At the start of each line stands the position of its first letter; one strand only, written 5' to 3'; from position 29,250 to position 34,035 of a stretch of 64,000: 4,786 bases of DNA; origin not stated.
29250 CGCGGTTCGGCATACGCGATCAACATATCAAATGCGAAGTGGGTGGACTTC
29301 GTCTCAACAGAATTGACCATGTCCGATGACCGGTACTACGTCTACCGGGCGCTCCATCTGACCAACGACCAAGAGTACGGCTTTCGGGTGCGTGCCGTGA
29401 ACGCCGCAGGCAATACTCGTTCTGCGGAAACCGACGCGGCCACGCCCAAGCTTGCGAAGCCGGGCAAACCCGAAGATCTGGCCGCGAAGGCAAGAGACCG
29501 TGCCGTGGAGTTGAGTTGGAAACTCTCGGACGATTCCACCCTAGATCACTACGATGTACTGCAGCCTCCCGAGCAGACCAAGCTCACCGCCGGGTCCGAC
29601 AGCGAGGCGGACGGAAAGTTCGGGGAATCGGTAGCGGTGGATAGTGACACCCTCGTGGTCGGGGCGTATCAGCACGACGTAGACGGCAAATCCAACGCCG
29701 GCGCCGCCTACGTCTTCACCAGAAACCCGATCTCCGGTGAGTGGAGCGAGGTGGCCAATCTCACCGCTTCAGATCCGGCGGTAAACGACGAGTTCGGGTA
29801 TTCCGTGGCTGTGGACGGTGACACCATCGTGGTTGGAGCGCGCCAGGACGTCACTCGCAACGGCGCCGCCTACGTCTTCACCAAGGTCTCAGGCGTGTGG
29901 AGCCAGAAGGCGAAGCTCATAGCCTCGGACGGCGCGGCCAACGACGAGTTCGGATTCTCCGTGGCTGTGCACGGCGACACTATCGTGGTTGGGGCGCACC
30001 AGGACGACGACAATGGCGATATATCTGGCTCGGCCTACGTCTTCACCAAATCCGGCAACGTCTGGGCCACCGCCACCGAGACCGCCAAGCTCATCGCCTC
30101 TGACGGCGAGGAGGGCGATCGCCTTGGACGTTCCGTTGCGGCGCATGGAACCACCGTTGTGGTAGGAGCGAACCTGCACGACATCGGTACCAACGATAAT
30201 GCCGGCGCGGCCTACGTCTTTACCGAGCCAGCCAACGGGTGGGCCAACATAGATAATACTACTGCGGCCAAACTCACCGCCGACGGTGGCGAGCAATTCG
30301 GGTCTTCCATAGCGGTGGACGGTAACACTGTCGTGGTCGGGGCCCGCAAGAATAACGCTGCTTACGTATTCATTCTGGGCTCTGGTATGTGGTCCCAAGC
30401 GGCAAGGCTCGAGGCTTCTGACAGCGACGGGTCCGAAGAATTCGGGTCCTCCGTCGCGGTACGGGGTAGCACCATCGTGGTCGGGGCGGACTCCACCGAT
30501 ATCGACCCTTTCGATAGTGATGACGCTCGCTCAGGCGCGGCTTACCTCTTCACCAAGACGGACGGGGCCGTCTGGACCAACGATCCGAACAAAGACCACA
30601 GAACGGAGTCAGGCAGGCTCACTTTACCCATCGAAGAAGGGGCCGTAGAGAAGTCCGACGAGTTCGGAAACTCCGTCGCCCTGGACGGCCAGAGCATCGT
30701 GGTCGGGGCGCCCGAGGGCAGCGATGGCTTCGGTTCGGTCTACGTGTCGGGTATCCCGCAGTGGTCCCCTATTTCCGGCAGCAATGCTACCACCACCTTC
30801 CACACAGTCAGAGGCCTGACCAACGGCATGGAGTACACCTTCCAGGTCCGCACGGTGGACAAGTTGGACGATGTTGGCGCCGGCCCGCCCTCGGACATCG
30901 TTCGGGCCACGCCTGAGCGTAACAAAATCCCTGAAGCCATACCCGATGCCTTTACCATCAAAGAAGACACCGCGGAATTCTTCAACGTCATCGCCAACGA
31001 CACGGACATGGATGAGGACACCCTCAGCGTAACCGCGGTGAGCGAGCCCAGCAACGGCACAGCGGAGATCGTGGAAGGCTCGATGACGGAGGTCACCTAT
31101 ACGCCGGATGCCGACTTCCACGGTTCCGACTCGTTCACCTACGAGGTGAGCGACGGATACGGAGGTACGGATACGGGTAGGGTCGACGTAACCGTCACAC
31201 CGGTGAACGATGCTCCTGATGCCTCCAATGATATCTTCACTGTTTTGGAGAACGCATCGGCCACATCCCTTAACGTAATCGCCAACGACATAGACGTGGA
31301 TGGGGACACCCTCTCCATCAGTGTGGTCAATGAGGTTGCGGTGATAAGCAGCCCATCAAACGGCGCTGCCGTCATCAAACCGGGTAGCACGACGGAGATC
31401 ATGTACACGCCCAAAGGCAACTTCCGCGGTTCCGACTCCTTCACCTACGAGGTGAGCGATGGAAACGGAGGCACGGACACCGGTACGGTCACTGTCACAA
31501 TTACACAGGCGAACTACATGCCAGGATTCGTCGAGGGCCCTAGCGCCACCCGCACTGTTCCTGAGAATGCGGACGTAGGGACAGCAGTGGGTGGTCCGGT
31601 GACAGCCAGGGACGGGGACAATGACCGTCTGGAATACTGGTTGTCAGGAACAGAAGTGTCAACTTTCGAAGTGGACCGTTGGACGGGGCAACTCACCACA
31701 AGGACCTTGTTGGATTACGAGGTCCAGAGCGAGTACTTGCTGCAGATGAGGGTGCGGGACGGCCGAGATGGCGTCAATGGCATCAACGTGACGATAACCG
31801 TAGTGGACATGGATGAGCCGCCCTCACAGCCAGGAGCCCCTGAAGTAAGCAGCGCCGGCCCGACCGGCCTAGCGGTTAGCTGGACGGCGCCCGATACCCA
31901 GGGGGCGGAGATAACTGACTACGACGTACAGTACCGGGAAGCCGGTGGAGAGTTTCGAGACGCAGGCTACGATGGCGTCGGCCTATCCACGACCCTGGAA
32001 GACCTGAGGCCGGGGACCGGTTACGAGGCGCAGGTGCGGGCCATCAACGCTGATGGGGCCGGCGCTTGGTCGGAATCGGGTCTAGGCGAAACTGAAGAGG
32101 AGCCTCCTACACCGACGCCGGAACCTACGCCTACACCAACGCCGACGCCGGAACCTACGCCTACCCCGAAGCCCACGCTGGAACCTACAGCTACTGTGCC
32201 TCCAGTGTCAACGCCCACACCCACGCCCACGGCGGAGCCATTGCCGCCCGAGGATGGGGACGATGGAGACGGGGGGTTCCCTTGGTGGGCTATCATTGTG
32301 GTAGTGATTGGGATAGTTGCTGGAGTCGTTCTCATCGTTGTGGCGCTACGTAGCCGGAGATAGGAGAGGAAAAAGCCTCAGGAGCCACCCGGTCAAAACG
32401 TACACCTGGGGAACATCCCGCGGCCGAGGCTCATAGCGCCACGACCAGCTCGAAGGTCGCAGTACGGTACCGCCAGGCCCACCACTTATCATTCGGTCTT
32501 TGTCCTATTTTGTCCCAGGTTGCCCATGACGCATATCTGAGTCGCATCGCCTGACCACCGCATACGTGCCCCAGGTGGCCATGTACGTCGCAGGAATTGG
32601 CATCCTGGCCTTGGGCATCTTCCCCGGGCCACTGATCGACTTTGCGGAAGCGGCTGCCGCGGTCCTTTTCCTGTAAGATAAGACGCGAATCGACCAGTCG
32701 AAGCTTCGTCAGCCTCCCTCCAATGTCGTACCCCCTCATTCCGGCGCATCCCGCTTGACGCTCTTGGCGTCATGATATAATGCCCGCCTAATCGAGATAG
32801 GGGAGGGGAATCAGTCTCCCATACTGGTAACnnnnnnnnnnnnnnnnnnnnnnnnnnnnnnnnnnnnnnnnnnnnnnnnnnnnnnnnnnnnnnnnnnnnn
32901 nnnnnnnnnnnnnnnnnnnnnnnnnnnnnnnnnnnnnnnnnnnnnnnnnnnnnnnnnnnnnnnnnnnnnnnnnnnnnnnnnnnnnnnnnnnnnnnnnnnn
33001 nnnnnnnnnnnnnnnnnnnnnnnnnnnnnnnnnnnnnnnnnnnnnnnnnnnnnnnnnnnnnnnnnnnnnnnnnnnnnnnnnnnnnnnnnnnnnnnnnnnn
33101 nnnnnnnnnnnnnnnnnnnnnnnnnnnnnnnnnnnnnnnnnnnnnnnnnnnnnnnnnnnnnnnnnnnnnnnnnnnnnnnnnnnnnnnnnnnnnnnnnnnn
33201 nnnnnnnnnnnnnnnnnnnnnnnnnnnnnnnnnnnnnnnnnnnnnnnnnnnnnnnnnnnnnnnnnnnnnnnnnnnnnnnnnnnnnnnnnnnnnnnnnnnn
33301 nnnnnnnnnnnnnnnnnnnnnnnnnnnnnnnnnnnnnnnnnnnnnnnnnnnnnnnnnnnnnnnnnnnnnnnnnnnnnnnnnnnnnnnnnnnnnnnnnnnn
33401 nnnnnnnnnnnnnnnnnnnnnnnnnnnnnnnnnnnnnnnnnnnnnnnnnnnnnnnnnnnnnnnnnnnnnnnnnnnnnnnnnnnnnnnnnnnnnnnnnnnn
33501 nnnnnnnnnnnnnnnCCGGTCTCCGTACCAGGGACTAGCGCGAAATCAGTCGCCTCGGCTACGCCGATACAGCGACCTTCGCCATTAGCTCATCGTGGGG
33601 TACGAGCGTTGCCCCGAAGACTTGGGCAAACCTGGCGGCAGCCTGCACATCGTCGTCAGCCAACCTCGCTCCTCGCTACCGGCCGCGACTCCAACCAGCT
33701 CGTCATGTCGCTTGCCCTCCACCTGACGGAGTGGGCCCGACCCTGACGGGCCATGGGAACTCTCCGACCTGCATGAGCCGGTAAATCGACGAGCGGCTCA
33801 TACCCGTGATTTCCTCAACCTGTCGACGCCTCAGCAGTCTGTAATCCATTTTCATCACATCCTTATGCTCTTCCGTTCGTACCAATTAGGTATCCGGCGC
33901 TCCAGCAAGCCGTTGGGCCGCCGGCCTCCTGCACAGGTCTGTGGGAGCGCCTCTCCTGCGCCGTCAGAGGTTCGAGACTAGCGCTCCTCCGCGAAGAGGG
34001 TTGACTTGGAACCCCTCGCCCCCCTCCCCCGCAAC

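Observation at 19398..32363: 4321-aa protein with six perfectly regular seven-blade FG-GAP-like propellers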

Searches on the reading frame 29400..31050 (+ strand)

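Call 15: find_homologous_proteins(query=window:29400-31050:+, max_evalue=0.00001)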
Query window:29400-31050:+ (550 aa): 7998 proteins with E <= 0.00001 among 8000 candidates; the best 120 are listed.
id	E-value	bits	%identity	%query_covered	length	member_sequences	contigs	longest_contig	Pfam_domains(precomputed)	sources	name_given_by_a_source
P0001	1.5e-285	966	47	71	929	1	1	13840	PF14312.13,PF14928.12,PF25862.1,PF17954.8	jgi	jgi:hypothetical protein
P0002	2.0e-252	857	42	71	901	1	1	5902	PF14312.13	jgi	jgi:hypothetical protein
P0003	1.0e-244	831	42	78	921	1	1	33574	PF14312.13,PF25862.1,PF17954.8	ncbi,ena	-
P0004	5.7e-240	816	42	69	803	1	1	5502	PF14312.13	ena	-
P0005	2.8e-234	797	41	73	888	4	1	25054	PF14312.13,PF26322.1,PF24681.2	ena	-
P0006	8.5e-232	789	47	72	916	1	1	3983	PF14312.13,PF18998.7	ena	-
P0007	5.9e-230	783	43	69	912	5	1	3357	PF14312.13,PF17954.8,PF03293.21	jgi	-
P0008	2.2e-228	778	47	69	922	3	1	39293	PF14312.13,PF17954.8,PF13620.13,PF21506.4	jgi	jgi:hypothetical protein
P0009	3.8e-225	767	47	66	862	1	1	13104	PF14312.13,PF25862.1,PF17954.8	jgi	jgi:hypothetical protein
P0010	3.1e-222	757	44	72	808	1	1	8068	PF14312.13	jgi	jgi:hypothetical protein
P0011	1.1e-221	756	40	80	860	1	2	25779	PF14312.13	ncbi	-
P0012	2.2e-215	735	43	71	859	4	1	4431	PF14312.13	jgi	jgi:hypothetical protein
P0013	8.3e-212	723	44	70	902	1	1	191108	PF21275.3,PF14312.13,PF21506.4,PF22232.3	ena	-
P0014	7.6e-210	716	48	71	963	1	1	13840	PF14312.13,PF25862.1,PF17954.8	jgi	jgi:hypothetical protein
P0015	1.8e-209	715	44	69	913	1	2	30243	PF14312.13,PF24681.2,PF17954.8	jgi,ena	-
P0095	2.8e-167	576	42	93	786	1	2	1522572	PF14312.13,PF25059.2,PF13474.13,PF00041.28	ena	-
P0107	9.6e-164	564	45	74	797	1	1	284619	PF14312.13,PF00041.28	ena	-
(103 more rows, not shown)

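Call 18: find_encoding_contigs(protein=P0095, flank=10000, max_places=3)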
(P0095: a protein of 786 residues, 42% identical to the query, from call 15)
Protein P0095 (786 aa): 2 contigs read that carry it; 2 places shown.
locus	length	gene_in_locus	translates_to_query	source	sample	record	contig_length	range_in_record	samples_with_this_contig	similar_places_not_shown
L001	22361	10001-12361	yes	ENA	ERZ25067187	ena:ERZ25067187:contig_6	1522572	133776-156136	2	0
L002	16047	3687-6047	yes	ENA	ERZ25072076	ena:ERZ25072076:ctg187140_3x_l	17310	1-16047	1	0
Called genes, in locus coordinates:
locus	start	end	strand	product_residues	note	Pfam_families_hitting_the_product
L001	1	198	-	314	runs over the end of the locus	PF13276:HTH_21, PF00665:rve, PF13683:rve_3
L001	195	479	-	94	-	PF01527:HTH_Tnp_1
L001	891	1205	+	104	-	-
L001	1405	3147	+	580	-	PF00589:Phage_integrase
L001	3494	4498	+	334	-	PF00248:Aldo_ket_red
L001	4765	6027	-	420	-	PF13546:DDE_5, PF01609:DDE_Tnp_1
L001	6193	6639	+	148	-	PF05598:DUF772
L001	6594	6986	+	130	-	-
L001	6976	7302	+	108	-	PF01609:DDE_Tnp_1, PF13751:DDE_Tnp_1_6 (weak)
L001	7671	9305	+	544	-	PF13434:Lys_Orn_oxgnase (faint), PF00743:FMO-like, PF01266:DAO (faint), PF07992:Pyr_redox_2 (weak), PF13450:NAD_binding_8, PF13738:Pyr_redox_3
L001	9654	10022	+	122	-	PF00296:Bac_luciferase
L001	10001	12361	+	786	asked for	PF00041:fn3 (faint), PF25059:FN3_DSCAM-DSCAML_C (faint), PF13474:SnoaL_3 (faint), PF14312:FG-GAP_2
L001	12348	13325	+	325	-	PF14312:FG-GAP_2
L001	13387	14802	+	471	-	PF25374:Cadherin_FAT4_N (faint), PF00028:Cadherin, PF16709:SCAB-Ig (faint), PF00028:Cadherin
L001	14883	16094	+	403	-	PF16709:SCAB-Ig (faint)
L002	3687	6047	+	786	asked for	PF00041:fn3 (faint), PF25059:FN3_DSCAM-DSCAML_C (faint), PF13474:SnoaL_3 (faint), PF14312:FG-GAP_2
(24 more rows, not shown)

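Call 19: find_encoding_contigs(protein=P0107, flank=10000, max_places=3)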
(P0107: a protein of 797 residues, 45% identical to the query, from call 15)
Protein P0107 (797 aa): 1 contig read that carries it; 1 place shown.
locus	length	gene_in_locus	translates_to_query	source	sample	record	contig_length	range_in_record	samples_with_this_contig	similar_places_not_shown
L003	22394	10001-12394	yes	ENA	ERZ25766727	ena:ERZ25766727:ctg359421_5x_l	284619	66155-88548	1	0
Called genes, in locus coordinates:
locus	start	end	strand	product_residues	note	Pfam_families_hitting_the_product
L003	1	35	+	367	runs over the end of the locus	PF00296:Bac_luciferase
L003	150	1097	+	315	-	PF12760:Zn_ribbon_IS1595, PF12762:DDE_Tnp_IS1595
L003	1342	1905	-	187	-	-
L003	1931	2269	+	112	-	-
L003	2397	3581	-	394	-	PF13810:DUF4185 (faint), PF02012:BNR (faint), PF13088:BNR_2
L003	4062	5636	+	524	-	-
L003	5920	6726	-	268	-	-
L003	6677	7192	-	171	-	-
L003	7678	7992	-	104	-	PF01527:HTH_Tnp_1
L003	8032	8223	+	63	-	PF14312:FG-GAP_2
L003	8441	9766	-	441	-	PF13701:DDE_Tnp_1_4, PF01609:DDE_Tnp_1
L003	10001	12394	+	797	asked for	PF14312:FG-GAP_2, PF00041:fn3 (faint), PF14312:FG-GAP_2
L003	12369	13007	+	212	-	PF14312:FG-GAP_2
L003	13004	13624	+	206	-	PF13701:DDE_Tnp_1_4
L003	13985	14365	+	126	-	PF02687:FtsX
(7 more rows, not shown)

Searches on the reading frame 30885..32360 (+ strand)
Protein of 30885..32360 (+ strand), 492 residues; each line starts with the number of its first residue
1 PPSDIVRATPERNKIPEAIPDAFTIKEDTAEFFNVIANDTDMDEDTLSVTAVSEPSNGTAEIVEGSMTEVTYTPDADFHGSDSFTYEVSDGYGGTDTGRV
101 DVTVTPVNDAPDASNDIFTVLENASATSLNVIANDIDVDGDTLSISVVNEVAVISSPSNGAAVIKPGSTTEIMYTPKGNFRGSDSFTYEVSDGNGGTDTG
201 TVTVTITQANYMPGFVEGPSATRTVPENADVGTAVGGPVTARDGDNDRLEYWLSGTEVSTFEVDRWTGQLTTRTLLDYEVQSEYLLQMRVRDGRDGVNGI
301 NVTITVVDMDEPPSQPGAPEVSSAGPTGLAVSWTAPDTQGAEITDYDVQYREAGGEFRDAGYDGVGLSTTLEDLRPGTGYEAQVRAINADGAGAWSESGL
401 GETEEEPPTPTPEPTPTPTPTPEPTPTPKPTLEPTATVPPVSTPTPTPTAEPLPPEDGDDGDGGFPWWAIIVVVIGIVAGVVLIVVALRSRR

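Call 73: search_solved_structures(query=window:30900-32100:+, max_evalue=0.001)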
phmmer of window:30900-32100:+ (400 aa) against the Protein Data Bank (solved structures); distinct sequences matched with E-value up to 0.001: 133 (the best 60 are shown).
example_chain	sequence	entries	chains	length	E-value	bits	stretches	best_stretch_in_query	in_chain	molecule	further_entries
8q6t_I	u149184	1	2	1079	1.2e-30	110.1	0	293-394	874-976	Titin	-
8vy2_A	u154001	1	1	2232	4.1e-23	85.3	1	187-290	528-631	Cadherin EGF LAG seven-pass G-type receptor 1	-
9ot8_A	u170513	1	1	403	7.9e-13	51.4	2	308-383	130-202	FN3con-9 - FN3con-41 fusion,Galectin-3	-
4u3h_A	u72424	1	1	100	2.1e-12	50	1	307-391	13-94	FN3con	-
6tpw_A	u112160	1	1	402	3.2e-12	49.4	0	316-395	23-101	Receptor-type tyrosine-protein phosphatase F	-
7scm_A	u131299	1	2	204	1.9e-11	46.8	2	219-325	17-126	Cadherin 23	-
7n4p_A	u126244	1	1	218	1.2e-10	44.2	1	220-306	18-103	Cadherin 23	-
7sb6_A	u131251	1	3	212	1.4e-10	44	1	219-306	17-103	Cadherin 23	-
3fl7_A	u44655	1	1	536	3e-10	42.9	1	266-392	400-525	Ephrin receptor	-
2x10_A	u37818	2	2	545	3.1e-10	42.9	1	266-392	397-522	EPHRIN TYPE-A RECEPTOR 2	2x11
8d40_A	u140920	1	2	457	3.4e-10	42.7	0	195-302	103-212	Cadherin EGF LAG seven-pass G-type receptor 1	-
7sgx_A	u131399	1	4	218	3.9e-10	42.5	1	220-326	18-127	Cadherin 23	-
8t9b_I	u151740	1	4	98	2.8e-09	39.7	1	313-392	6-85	Ephrin type-A receptor 2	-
2jll_A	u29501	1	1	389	4.2e-09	39.1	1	303-394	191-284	NEURAL CELL ADHESION MOLECULE 2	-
3mvs_A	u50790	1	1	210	5.3e-09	38.8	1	219-306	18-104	Cadherin-23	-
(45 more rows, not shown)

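Call 88: find_homologous_proteins(query=window:30885-32360:+, max_evalue=1e-10)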
Query window:30885-32360:+ (492 aa): 969 proteins with E <= 1e-10 among 8000 candidates; the best 120 are listed.
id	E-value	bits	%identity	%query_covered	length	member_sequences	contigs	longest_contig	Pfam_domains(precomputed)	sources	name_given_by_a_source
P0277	1.2e-253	860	80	100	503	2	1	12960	PF17963.8,PF17892.8,PF00028.24,PF17803.8,PF00041.28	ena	-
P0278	1.0e-191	656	53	40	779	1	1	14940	PF17963.8,PF17892.8,PF17803.8,PF16184.12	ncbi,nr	ncbi:MAG: tandem-95 repeat protein, partial [Spirochaetales bacterium]|nr:tandem-95 repeat protein [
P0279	2.5e-172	592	41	61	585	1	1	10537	PF22352.3,PF17963.8,PF17892.8,PF17803.8,PF16184.12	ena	-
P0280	3.5e-168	578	49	48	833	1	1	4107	PF17963.8,PF17892.8,PF02494.23,PF13385.14,PF17803.8,PF19076.7,PF16184.12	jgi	jgi:hypothetical protein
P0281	2.5e-162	559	52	98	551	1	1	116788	PF21002.3,PF17963.8,PF17892.8,PF00028.24,PF17803.8,PF00041.28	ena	-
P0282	2.5e-147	510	47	40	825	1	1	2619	PF17963.8,PF17892.8,PF17803.8,PF19076.7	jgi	jgi:sorbitol-specific phosphotransferase system component IIBC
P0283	8.1e-137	475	48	41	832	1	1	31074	PF22352.3,PF17963.8,PF17892.8,PF17803.8,PF16184.12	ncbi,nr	ncbi:MAG: tandem-95 repeat protein, partial [Spirochaetales bacterium]|nr:tandem-95 repeat protein [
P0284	5.2e-134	466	59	80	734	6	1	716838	PF14312.13,PF25059.2,PF17963.8,PF17892.8,PF00028.24,PF17803.8,PF00041.28,PF16656.12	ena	-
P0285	4.0e-131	456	37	58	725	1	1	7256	PF22352.3,PF17963.8,PF17892.8,PF17803.8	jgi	jgi:large repetitive protein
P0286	1.3e-130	454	47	42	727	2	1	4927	PF22352.3,PF17963.8,PF17892.8,PF17803.8,PF19076.7,PF16184.12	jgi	jgi:large repetitive protein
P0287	1.1e-129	451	58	60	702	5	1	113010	PF14312.13,PF25059.2,PF17963.8,PF17892.8,PF00028.24,PF17803.8,PF00041.28,PF16656.12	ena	-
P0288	4.8e-129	449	47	53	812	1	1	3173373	PF25374.1,PF17963.8,PF17892.8,PF00028.24,PF17803.8,PF28399.1,PF28393.1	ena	-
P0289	5.8e-129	449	58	61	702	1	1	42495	PF14312.13,PF25059.2,PF17963.8,PF17892.8,PF00028.24,PF17803.8,PF24489.2,PF00041.28,PF16656.12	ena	-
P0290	3.8e-128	446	46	41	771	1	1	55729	PF17963.8,PF17892.8,PF17803.8,PF19076.7,PF24705.2,PF09134.17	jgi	jgi:hypothetical protein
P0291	6.7e-128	446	44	39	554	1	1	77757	PF22352.3,PF17963.8,PF17892.8,PF17803.8,PF16184.12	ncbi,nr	ncbi:MAG: tandem-95 repeat protein, partial [Spirochaetales bacterium]|nr:tandem-95 repeat protein [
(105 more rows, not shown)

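Call 89: find_encoding_contigs(protein=P0277, flank=10000, max_places=3)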
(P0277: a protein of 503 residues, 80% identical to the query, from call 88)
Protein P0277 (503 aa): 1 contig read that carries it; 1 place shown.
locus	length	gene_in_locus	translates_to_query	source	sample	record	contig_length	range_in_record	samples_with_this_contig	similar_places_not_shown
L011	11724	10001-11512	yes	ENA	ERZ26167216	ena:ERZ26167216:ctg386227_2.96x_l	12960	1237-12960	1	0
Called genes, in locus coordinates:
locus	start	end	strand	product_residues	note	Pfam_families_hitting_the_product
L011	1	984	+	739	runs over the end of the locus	?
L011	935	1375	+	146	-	PF14312:FG-GAP_2 (weak)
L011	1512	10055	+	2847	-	PF14312:FG-GAP_2, PF22433:MtxA_IG-like (faint), PF14312:FG-GAP_2, PF25059:FN3_DSCAM-DSCAML_C (faint), PF14312:FG-GAP_2, PF00041:fn3 (weak), PF14312:FG-GAP_2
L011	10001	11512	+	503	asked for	PF17803:Cadherin_4, PF17892:Cadherin_5, PF17963:Big_9, PF17803:Cadherin_4, PF17892:Cadherin_5, PF17963:Big_9, PF00028:Cadherin, PF00041:fn3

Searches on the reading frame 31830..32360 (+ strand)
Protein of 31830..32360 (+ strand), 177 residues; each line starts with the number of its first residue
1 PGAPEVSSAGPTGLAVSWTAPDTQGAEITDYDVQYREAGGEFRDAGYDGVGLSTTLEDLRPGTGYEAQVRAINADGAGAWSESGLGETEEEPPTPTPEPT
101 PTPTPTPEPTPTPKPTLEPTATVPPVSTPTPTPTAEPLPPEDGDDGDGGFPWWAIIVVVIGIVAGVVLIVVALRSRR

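Call 50: search_protein_families(library=ncbifam, proteins=[window:31830-32360:+], max_evalue=10)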
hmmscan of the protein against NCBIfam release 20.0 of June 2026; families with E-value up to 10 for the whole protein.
window:31830-32360:+ (177 aa): 12 families
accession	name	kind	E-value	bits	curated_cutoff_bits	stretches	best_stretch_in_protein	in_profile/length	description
NF037973.1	metallo_SslE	exception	0.0049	14.2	3000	1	81-134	38-91/1519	lipoprotein metalloprotease SslE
TIGR04216.1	halo_surf_glyco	exception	0.005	15.1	400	1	100-170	713-781/784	HVO_2072 family ArtA-dependent S-layer glycoprotein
NF005411.0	PRK06975.1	equivalog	0.011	14.1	414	1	90-166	273-343/660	fused uroporphyrinogen-III synthase HemD/membrane protein HemX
NF041611.1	exoglucan_CbhB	equivalog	0.016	13.2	1950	1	8-95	716-796/997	exoglucanase CbhB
NF041057.1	Rcas_1661_fam_Se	equivalog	0.12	11.9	190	1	90-148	22-80/247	Rcas_1661 family thioredoxin-like (seleno)lipoprotein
NF033507.3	Loki-CTERM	subfamily_domain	0.14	12.5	19.9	1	149-176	3-25/27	Loki-CTERM sorting domain-containing protein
NF033845.1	MSCRAMM_ClfB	exception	0.16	9.9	999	1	86-139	537-584/871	MSCRAMM family adhesin clumping factor ClfB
NF041620.1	MXAN_5187_fam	hypoth_equivalog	0.52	10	200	1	62-140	360-439/601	MXAN_5187 family protein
TIGR00601.1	rad23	equivalog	0.71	9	207.3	1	88-143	82-138/381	UV excision repair protein Rad23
TIGR04526.1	predic_Ig_block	subfamily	1.3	7.8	150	1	90-128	89-123/693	putative immunoglobulin-blocking virulence protein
NF033930.1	pneumo_PspA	exception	1.9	7.1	850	1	73-121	343-395/659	pneumococcal surface protein A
NF041431.1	S_layer_MEMAR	equivalog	2.4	6.5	600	1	102-137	765-797/819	MEMAR_RS02690 family S-layer glycoprotein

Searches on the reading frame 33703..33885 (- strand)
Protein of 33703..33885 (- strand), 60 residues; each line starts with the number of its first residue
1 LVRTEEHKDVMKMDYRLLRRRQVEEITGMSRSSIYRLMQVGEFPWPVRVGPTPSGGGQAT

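Call 68: search_protein_families(library=pfam, proteins=[window:33703-33885:-], max_evalue=0.1)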
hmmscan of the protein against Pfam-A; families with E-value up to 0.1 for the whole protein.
window:33703-33885:- (60 aa): 5 families
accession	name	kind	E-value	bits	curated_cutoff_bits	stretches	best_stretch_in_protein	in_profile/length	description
PF05930.18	Phage_AlpA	-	2.8e-13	50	21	1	16-51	2-37/51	Prophage CP4-57 regulatory protein (AlpA)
PF13338.12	AbiEi_4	-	0.0027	18.2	25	1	16-42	12-37/49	Transcriptional regulator, AbiEi antitoxin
PF12728.13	HTH_17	-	0.0087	16.7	27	1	20-44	4-29/51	Helix-turn-helix domain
PF13560.12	HTH_31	-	0.027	15.2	27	1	18-39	15-36/64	Helix-turn-helix domain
PF09339.16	HTH_IclR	-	0.036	14.3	22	1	21-39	22-40/52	IclR helix-turn-helix domain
